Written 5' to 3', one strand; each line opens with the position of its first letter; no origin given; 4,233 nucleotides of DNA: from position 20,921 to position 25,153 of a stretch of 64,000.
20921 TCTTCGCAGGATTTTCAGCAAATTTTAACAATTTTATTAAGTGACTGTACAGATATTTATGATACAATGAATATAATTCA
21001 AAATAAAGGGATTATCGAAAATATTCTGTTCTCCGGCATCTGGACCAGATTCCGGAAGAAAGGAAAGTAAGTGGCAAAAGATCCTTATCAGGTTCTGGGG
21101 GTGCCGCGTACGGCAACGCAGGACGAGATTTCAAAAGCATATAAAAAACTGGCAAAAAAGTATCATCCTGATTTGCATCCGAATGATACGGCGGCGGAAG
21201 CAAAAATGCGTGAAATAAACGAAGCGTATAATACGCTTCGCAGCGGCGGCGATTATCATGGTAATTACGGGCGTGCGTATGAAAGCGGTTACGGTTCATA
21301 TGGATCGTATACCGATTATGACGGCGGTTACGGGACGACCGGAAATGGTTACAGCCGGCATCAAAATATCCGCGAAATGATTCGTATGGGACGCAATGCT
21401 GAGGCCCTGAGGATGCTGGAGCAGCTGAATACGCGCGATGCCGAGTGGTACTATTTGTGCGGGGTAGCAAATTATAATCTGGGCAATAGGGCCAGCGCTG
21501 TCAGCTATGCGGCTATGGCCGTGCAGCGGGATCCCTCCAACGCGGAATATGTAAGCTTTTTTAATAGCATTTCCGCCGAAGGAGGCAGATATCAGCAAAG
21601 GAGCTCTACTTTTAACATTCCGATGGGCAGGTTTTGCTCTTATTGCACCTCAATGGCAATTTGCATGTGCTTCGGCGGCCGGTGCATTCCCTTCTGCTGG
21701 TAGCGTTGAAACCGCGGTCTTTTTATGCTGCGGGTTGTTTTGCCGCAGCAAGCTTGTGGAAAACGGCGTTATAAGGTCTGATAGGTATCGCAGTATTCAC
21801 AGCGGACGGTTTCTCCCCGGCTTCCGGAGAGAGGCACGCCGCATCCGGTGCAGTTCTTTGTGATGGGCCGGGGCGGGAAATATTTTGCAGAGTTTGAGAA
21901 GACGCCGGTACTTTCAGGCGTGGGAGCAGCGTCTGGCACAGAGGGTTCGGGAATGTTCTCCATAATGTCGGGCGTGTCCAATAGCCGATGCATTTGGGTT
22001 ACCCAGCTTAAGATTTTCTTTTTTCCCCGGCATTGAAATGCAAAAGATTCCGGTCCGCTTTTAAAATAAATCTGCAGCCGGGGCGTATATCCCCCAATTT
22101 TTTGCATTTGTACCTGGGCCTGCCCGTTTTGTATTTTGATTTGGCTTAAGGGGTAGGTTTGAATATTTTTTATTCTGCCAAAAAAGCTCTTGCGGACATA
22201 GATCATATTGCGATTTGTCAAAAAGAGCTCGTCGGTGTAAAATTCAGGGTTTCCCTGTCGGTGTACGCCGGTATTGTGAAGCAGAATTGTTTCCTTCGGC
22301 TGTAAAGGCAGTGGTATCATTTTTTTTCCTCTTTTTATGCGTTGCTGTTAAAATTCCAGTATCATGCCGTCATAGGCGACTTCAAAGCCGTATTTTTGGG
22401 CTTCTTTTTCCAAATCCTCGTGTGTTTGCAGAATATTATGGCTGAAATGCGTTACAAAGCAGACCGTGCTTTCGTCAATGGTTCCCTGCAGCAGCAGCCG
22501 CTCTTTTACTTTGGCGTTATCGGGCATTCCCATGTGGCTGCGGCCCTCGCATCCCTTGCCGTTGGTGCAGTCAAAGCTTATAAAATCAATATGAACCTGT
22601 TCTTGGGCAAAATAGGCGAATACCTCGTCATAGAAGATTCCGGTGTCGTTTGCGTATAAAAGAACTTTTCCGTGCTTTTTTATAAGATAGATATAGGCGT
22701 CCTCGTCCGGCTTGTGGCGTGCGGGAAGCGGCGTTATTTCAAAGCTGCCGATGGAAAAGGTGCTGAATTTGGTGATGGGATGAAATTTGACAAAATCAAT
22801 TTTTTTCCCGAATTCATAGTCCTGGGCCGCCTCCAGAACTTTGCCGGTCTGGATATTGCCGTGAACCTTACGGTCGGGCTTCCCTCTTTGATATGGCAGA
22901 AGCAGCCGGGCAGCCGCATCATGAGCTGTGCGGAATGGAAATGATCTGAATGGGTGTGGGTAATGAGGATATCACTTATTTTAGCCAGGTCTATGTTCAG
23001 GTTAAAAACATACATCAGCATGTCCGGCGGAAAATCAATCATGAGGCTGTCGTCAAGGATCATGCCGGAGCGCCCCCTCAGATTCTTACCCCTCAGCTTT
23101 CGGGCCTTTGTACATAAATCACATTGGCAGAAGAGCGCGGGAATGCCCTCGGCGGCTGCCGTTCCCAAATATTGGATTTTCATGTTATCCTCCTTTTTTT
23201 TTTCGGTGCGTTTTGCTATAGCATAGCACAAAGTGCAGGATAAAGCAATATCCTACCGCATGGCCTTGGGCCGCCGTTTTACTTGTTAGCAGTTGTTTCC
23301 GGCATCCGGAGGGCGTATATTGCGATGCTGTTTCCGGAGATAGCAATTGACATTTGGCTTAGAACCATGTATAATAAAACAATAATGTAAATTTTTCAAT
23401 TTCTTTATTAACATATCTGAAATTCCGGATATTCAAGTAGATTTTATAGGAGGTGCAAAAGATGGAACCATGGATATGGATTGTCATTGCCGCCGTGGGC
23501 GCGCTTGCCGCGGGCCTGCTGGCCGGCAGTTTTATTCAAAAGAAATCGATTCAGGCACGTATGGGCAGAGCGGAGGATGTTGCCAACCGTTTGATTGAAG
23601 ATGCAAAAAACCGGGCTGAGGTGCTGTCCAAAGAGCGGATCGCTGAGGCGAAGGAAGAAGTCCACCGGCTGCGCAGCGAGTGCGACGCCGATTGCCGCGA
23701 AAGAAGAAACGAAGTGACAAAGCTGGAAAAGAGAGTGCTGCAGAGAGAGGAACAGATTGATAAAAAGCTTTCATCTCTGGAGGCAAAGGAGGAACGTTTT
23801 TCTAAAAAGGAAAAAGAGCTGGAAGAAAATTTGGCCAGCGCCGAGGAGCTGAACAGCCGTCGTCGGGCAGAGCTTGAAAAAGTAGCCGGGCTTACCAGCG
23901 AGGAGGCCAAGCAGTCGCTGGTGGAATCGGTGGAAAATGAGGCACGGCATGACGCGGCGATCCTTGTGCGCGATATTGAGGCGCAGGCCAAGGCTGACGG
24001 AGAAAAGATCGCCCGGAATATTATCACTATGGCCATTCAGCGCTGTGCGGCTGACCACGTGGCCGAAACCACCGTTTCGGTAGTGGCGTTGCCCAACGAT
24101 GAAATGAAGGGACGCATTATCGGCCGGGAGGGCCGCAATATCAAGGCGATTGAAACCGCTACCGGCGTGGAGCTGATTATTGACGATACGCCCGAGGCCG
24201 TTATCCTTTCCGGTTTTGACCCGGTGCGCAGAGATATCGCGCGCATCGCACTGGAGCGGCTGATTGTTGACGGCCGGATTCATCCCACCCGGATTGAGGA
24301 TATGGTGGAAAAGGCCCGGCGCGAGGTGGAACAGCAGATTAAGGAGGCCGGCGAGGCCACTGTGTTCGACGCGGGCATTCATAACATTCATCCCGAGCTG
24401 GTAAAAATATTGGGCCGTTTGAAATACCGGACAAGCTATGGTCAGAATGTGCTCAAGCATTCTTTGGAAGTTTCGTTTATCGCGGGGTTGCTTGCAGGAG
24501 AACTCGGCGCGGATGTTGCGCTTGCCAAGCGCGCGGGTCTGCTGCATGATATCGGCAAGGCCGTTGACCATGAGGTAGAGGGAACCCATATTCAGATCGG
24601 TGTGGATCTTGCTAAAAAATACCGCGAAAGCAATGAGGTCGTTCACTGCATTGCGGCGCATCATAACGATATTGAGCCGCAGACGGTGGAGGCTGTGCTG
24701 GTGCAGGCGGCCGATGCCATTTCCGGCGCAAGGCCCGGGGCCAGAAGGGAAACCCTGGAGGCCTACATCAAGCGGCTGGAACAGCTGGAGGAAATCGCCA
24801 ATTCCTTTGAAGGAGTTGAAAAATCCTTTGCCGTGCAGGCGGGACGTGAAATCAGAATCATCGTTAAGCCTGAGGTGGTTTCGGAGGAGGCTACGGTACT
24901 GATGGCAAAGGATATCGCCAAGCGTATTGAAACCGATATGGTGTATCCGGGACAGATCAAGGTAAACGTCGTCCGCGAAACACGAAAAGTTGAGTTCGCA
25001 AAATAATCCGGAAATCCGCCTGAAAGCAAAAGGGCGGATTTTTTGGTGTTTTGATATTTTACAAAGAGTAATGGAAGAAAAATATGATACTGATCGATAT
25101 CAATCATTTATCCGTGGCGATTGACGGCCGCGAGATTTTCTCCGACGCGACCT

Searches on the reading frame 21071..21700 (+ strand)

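Call 37: search_protein_families(library=ncbifam, max_evalue=0.00001, proteins=[window:21071-21700:+])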
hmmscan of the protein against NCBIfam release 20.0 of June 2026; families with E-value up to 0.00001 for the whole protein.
window:21071-21700:+ (210 aa): 13 families
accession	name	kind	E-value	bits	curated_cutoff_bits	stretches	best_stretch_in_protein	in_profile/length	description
TIGR02349.1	DnaJ_bact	equivalog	2e-20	73.5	377.2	1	5-58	2-55/354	molecular chaperone DnaJ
NF010874.0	PRK14281.1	equivalog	9.4e-20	71.1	619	1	1-94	1-92/397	chaperone protein DnaJ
NF010892.0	PRK14299.1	equivalog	2.7e-18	66.2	392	1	2-69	3-71/291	chaperone protein DnaJ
NF008035.0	PRK10767.1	subfamily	1.3e-17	63.9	338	1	2-68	3-68/374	molecular chaperone DnaJ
NF037946.1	terminal_TopJ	equivalog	8e-17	61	300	1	3-58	5-58/810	terminal organelle assembly protein TopJ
NF010871.0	PRK14278.1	equivalog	1.4e-16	60.3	502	1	1-88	1-97/378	molecular chaperone DnaJ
NF010894.0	PRK14301.1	equivalog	1.9e-16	60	548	1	2-83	3-83/373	chaperone protein DnaJ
TIGR03835.1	termin_org_DnaJ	equivalog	2.7e-14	52.5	512.25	1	3-57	2-55/871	terminal organelle assembly protein TopJ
NF010872.0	PRK14279.1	equivalog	4.9e-14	52.2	556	1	2-99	8-107/394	molecular chaperone DnaJ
NF010885.0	PRK14292.1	equivalog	1e-13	51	585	1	4-69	3-69/371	chaperone protein DnaJ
NF007618.0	PRK10266.1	equivalog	3.7e-10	39.7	403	1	3-58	4-58/306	curved DNA-binding protein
NF050028.1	CldAdptActJ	equivalog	2.7e-09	37.4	150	1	6-57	5-61/93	cold adaptation protein ActJcold adaptation protein ActJ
NF006948.0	PRK09430.1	equivalog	1.4e-06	28.1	162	1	3-57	200-261/267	co-chaperone DjlA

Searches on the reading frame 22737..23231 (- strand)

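Call 37: search_protein_families(library=ncbifam, max_evalue=0.00001, proteins=[window:22737-23231:-])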
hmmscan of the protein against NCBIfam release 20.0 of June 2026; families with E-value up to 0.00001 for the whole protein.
window:22737-23231:- (165 aa): 3 families
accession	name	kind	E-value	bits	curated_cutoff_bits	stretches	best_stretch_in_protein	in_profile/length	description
NF002553.0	PRK02113.1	equivalog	6.2e-10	38.9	386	1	17-99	1-81/252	MBL fold metallo-hydrolase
NF038231.1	MBL_Geo_Pelo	equivalog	6.6e-09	35.7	360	1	19-100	2-81/250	GPMC system MBL fold metallohydrolase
TIGR03307.1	PhnP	equivalog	7.4e-08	32.1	272.25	1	17-99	1-81/249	phosphonate metabolism protein PhnP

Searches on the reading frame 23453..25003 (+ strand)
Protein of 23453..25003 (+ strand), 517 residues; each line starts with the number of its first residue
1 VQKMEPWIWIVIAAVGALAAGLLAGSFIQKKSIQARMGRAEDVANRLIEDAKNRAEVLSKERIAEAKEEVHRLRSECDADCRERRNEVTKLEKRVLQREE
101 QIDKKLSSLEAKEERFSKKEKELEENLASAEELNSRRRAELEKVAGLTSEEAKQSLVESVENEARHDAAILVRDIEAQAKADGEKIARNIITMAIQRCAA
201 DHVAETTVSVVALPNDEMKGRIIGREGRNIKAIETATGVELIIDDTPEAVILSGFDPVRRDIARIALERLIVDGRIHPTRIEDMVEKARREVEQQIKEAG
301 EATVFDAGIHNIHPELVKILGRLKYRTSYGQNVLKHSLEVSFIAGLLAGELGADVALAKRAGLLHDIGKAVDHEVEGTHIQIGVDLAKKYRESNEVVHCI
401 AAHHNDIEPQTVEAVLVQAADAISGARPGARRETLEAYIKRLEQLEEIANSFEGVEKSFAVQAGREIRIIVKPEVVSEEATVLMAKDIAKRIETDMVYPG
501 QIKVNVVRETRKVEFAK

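Call 37: search_protein_families(library=ncbifam, max_evalue=0.00001, proteins=[window:23453-25003:+])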
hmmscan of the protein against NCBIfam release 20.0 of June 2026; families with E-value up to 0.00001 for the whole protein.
window:23453-25003:+ (517 aa): 10 families
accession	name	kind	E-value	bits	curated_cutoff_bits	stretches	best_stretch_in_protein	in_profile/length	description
TIGR03319.1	RNase_Y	equivalog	5e-224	744.5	454.35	1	12-517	2-514/514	ribonuclease Y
NF009345.0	PRK12705.1-2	equivalog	9.4e-181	601.8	904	1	14-517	6-509/509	hypothetical protein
NF000997.0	PRK00106.1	equivalog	5.3e-174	579.7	937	1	37-517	48-535/535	ribonuclease Y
NF009344.0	PRK12705.1-1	equivalog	2e-166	555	831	1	49-517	102-572/572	hypothetical protein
NF009347.0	PRK12705.1-4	equivalog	1.1e-79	268.3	579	1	92-511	40-464/473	hypothetical protein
NF009346.0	PRK12705.1-3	equivalog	7.1e-27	94.3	545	1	256-471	223-439/493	hypothetical protein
TIGR00277.1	HDIG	domain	8e-23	80.1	27.6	1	329-406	1-84/84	HDIG domain-containing metalloprotein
NF010328.0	PRK13763.1-3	equivalog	3.2e-08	33.5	194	1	218-292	119-188/197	putative RNA-processing protein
TIGR03665.1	arCOG04150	hypoth_equivalog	6.2e-08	32.6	114.2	1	217-294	98-170/173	arCOG04150 universal archaeal KH domain protein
NF010326.0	PRK13763.1-1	equivalog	8.4e-08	32.1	247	1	218-292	97-166/186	putative RNA-processing protein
